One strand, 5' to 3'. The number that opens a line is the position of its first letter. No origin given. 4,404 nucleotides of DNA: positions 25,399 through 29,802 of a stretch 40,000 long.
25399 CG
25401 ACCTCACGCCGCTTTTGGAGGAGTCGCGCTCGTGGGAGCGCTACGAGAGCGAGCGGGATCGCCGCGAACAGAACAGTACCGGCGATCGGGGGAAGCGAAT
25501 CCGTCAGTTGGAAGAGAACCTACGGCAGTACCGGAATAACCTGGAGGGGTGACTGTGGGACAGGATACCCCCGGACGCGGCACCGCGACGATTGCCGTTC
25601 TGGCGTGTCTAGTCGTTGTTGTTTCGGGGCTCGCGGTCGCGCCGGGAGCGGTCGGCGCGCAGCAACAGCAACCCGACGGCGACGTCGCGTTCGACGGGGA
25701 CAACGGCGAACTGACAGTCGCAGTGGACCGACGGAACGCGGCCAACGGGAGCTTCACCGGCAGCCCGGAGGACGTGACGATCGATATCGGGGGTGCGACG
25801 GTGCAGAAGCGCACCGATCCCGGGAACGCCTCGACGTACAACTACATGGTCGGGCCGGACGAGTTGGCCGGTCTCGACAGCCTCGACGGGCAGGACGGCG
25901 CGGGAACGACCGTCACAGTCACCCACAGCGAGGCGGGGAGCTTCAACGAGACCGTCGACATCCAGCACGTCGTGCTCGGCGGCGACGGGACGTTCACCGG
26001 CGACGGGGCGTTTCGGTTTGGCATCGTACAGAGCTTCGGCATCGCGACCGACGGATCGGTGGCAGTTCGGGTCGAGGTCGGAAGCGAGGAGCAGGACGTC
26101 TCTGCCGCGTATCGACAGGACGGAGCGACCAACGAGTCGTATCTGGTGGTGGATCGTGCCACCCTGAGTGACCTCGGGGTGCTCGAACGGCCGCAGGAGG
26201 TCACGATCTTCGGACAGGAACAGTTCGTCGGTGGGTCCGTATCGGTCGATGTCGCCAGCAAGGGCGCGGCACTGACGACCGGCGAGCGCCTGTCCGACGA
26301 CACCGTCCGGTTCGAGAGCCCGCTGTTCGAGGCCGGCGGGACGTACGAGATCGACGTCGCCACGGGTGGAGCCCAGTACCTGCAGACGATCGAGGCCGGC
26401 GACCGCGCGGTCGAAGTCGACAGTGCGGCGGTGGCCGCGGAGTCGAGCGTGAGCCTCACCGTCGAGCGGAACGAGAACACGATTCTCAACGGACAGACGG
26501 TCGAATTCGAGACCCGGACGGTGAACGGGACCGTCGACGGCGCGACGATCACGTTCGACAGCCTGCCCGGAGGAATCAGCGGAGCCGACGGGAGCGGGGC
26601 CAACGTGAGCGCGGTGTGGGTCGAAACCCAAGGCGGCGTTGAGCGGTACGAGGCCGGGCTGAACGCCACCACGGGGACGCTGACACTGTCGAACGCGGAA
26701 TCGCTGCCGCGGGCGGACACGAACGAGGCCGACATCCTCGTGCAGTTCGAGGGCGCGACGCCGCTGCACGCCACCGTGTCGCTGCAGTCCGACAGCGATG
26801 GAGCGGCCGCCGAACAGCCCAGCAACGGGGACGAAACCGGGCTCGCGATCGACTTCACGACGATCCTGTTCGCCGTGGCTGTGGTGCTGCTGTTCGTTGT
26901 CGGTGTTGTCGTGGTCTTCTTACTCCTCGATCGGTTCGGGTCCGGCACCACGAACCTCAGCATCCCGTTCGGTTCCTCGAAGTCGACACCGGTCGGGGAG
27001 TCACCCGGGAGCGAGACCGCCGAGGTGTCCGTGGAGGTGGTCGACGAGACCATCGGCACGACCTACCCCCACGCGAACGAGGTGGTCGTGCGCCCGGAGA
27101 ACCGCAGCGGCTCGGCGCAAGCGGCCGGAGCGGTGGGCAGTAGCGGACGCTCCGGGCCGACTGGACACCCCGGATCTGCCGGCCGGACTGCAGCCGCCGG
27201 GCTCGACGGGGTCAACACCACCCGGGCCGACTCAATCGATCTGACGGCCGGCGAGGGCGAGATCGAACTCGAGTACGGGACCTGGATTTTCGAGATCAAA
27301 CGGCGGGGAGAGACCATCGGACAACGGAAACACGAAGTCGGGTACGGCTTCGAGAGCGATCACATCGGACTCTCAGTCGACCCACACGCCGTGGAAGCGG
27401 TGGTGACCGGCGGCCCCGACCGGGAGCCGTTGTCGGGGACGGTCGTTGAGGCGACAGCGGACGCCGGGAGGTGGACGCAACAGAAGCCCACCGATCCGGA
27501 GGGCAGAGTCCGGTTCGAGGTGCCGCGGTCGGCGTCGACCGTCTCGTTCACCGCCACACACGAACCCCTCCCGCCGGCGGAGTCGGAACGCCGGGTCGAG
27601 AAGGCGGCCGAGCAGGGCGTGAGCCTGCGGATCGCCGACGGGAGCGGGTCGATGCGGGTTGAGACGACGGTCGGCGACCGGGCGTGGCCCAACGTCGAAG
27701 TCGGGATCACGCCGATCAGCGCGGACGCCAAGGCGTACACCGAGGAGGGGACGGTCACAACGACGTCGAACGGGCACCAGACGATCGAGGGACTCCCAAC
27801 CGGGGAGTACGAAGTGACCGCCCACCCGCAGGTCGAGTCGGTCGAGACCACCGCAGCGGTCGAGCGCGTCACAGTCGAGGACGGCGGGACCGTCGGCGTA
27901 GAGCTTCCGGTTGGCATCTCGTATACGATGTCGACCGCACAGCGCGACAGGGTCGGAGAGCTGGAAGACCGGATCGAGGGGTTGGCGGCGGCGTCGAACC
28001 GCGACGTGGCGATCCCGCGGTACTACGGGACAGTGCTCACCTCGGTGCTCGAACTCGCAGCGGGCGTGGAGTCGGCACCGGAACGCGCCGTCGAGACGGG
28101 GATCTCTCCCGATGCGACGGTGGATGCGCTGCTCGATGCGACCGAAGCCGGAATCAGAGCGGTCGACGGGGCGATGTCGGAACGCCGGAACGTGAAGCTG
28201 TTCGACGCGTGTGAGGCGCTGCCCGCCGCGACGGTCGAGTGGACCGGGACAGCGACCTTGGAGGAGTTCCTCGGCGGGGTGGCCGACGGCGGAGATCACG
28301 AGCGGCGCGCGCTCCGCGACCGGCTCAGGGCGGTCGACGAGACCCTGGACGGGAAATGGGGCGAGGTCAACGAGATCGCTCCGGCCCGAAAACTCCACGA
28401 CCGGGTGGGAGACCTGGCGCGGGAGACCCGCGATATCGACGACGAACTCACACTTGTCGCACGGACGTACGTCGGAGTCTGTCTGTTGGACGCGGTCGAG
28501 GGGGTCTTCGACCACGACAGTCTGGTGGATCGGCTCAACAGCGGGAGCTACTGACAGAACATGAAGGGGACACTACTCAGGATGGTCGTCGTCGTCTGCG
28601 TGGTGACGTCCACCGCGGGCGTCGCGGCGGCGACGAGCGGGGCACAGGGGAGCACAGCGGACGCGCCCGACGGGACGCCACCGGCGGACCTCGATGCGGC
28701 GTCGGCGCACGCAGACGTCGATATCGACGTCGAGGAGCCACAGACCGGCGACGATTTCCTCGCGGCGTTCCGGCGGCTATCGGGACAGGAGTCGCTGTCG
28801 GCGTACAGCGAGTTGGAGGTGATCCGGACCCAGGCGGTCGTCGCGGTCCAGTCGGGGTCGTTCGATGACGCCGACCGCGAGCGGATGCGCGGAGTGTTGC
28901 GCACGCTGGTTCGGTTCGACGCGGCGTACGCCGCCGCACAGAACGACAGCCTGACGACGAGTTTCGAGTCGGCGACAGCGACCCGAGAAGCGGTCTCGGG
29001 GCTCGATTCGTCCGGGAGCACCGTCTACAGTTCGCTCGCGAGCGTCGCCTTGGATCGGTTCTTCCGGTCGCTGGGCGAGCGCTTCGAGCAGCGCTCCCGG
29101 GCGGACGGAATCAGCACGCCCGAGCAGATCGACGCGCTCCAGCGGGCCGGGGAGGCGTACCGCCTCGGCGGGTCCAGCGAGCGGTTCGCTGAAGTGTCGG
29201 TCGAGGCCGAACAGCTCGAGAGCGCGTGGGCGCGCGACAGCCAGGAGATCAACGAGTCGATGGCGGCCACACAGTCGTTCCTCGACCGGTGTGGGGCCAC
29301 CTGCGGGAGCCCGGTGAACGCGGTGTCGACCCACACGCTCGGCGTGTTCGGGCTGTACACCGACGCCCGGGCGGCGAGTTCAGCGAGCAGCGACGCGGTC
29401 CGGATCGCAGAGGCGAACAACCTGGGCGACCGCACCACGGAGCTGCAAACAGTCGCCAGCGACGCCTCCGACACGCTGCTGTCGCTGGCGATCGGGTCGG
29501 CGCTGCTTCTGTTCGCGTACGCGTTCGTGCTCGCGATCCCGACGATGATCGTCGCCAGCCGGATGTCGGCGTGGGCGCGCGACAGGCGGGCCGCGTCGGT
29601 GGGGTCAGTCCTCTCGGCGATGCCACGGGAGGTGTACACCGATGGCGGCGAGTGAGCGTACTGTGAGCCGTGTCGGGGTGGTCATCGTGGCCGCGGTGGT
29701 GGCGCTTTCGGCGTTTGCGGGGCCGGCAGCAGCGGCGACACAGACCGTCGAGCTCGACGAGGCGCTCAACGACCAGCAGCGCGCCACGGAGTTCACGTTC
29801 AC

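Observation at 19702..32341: Eight-gene translationally coupled operon pairing two divergent CetZ/tubulin-like GTPases with six envelope-spanning proteins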

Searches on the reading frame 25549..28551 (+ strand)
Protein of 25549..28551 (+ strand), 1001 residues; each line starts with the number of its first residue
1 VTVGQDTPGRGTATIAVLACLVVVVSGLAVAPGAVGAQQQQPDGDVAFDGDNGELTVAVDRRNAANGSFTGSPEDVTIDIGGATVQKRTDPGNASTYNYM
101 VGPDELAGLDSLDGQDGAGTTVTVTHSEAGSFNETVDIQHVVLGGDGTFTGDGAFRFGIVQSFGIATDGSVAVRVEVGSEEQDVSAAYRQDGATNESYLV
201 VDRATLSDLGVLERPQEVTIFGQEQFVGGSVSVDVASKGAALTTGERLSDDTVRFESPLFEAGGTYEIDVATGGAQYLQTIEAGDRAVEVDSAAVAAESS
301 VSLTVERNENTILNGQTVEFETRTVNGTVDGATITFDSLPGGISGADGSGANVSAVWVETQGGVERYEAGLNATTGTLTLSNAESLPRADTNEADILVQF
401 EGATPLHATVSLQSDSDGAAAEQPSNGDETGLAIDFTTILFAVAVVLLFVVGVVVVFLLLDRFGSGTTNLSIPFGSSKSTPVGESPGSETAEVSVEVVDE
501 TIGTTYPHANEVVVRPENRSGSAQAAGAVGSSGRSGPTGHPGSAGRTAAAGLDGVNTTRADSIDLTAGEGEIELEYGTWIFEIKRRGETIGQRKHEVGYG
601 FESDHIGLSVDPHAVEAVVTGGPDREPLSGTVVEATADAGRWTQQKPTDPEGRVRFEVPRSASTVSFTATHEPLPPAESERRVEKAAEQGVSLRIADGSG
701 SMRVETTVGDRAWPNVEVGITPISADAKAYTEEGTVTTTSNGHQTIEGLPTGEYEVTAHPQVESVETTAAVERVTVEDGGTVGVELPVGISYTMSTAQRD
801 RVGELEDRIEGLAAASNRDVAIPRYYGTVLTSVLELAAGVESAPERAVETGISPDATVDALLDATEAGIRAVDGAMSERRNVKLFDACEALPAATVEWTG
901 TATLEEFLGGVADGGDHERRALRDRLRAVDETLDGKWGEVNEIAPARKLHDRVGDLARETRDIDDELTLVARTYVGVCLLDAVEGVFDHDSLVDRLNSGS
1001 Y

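Call 4: search_protein_families(library=pfam, proteins=[window:25549-28551:+], max_evalue=1)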
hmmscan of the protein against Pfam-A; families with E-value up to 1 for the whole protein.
window:25549-28551:+ (1001 aa): 8 families
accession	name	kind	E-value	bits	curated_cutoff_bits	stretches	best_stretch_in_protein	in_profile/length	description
PF13620.12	CarboxypepD_reg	-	0.00014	22.6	32.3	2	727-785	23-78/82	Carboxypeptidase regulatory-like domain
PF17210.9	SdrD_B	-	0.0021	18.7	29.7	1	728-768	34-74/112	SdrD B-like domain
PF17802.7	SpaA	-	0.0069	17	23.1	1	725-778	26-79/91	Prealbumin-like fold domain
PF01391.23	Collagen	-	0.015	15.5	27.2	1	522-554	20-52/60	Collagen triple helix repeat (20 copies)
PF25638.1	DUF5983_N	-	0.022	14.8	27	1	683-706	32-55/56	Family of unknown function (DUF5983) N-terminal domain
PF11974.14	bMG3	-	0.052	13.9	34.9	1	616-662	16-62/103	Bacterial alpha-2-macroglobulin MG3 domain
PF20745.2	TSP_Ig-like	-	0.085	13.6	27.9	1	489-528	8-49/86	Tailspike protein-like, Ig-like domain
PF17789.7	MG4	-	0.31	11.7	24.7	1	622-679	24-83/95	Macroglobulin domain MG4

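Call 5: search_protein_families(library=ncbifam, proteins=[window:25549-28551:+], max_evalue=1)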
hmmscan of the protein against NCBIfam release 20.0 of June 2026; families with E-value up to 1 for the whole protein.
window:25549-28551:+ (1001 aa): 1 family
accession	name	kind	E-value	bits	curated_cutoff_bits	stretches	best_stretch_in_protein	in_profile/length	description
NF010227.0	PRK13682.1-2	equivalog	0.17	12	73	1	428-454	22-47/52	hypothetical protein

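Call 38: search_solved_structures(query=A3, max_evalue=5)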
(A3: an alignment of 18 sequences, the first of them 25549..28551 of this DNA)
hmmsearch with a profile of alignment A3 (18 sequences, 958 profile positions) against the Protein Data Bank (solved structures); distinct sequences matched with E-value up to 5: 19.
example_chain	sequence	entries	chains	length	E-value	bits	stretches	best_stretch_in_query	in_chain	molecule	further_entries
6fwv_A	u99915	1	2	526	6.2e-06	27.9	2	576-715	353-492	Collagen Adhesion protein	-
3phs_A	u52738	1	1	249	0.00046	21.7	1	684-745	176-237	Cell wall surface anchor family protein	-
9c7v_B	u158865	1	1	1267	0.012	17.1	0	685-719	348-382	BOS complex subunit NOMO2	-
9n4i_A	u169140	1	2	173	0.018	16.4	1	305-431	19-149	YehD protein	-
9n4g_A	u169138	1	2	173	0.02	16.3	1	305-428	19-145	YehD protein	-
9n4h_A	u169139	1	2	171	0.025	15.9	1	305-428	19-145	YehD protein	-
2gpz_A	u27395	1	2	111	0.069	14.5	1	576-621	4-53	transthyretin-like protein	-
3e8v_A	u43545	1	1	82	0.069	14.5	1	575-616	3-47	Possible transglutaminase-family protein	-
7dm0_A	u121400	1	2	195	0.078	14.3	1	579-620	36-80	Biofilm-associated surface protein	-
2igl_A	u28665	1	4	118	0.11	13.9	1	575-620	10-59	Transthyretin-like protein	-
2g2n_A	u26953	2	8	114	0.11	13.8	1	576-620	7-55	Transthyretin-like protein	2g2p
3qec_A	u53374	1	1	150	0.18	13.2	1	666-745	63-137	Putative carbohydrate binding protein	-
1xpn_A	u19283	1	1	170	0.24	12.7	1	667-745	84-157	hypothetical protein PA1324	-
4wi0_B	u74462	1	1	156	0.27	12.6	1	687-739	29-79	Cellulosomal scaffoldin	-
8q30_A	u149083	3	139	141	0.43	11.9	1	441-506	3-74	DUF4352 domain-containing protein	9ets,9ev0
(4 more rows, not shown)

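Call 68: search_protein_families(library=padloc, proteins=[window:25549-28551:+], max_evalue=0.01)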
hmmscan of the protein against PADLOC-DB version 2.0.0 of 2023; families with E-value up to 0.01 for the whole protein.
window:25549-28551:+ (1001 aa): 0 families

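Call 69: search_protein_families(library=phrogs, proteins=[window:25549-28551:+], max_evalue=0.01)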
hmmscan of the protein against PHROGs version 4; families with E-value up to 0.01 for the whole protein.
window:25549-28551:+ (1001 aa): 0 families

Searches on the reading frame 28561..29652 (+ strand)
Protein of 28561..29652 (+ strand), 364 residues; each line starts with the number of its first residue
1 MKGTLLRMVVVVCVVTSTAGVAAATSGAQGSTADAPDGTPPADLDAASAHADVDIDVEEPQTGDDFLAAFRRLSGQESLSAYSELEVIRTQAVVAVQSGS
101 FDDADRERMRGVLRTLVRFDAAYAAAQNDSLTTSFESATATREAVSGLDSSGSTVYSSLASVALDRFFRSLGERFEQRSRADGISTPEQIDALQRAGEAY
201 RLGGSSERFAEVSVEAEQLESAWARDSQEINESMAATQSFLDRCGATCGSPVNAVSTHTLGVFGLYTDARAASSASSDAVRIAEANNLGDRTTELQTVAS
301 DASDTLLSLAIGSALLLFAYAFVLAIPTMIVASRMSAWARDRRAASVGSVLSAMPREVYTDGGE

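Call 4: search_protein_families(library=pfam, proteins=[window:28561-29652:+], max_evalue=1)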
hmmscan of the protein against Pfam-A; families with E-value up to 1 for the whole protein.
window:28561-29652:+ (364 aa): 1 family
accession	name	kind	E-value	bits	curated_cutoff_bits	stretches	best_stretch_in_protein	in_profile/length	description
PF01618.21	MotA_ExbB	-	0.22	11.7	22.9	1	303-340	82-119/127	MotA/TolQ/ExbB proton channel family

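Call 5: search_protein_families(library=ncbifam, proteins=[window:28561-29652:+], max_evalue=1)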
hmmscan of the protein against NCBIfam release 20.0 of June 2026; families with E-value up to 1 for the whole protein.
window:28561-29652:+ (364 aa): 0 families

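Call 68: search_protein_families(library=padloc, proteins=[window:28561-29652:+], max_evalue=0.01)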
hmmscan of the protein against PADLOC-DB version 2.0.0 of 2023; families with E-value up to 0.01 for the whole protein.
window:28561-29652:+ (364 aa): 0 families

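Call 69: search_protein_families(library=phrogs, proteins=[window:28561-29652:+], max_evalue=0.01)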
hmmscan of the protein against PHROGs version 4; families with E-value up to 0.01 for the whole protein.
window:28561-29652:+ (364 aa): 0 families
